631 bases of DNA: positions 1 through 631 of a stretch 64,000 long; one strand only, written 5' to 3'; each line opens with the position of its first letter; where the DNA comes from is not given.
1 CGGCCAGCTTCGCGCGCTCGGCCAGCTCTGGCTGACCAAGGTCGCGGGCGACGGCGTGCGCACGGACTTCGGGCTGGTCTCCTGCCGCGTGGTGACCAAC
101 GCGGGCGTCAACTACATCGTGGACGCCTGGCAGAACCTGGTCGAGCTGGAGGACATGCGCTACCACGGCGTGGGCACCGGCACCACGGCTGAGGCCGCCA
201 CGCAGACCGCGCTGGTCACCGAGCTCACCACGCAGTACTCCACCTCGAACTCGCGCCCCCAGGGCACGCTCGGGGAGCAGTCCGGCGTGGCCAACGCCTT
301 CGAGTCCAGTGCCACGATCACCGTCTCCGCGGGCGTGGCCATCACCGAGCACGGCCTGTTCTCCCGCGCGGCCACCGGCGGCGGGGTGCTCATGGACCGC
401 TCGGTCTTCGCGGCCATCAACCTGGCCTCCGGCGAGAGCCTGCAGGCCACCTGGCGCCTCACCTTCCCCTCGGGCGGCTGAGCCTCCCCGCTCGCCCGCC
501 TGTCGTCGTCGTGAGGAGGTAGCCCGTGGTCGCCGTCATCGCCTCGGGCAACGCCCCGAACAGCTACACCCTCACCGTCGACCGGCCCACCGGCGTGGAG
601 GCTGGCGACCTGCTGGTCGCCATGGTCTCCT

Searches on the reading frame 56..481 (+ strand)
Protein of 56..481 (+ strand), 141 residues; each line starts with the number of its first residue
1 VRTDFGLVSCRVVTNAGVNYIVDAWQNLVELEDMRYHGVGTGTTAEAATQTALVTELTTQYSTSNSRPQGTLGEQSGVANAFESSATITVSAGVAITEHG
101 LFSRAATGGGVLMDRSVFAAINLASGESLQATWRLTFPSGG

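Call 62: search_protein_families(library=pfam, alignment_id=A5, max_evalue=0.001)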
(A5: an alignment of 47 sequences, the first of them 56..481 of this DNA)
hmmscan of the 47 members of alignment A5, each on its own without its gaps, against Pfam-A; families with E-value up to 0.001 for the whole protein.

A. member 1, window:56-481:+ (141 aa): 0 families

B. families by the number of members that match (of 47 scanned): 22 families
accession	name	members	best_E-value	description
PF23802.1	DUF7178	1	1.4e-44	Family of unknown function (DUF7178)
PF01341.22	Glyco_hydro_6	1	5.4e-38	Glycosyl hydrolases family 6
PF00145.23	DNA_methylase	1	3.7e-27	C-5 cytosine-specific DNA methylase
PF07484.17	Collar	1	8.4e-23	Phage Tail Collar Domain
PF00877.26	NLPC_P60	1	5.6e-21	NlpC/P60 family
PF02467.21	Whib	1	1.6e-12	Transcription factor WhiB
PF01471.23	PG_binding_1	1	5.1e-12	Putative peptidoglycan binding domain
PF01476.26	LysM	1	7.5e-12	LysM domain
PF16466.10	DUF5047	1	2.5e-11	Domain of unknown function (DUF5047)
PF01510.30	Amidase_2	1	4.9e-09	N-acetylmuramoyl-L-alanine amidase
PF23359.1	Lsr2_DNA-bd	1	6.9e-08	Lsr2 DNA-binding domain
PF01381.28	HTH_3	1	4.8e-07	Helix-turn-helix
PF23473.1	LysM3_LYK4_5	1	4.7e-06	LYK4/5 LysM3 domain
PF13550.12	Phage-tail_3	1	9e-06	Putative phage tail protein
PF13560.12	HTH_31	1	1.4e-05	Helix-turn-helix domain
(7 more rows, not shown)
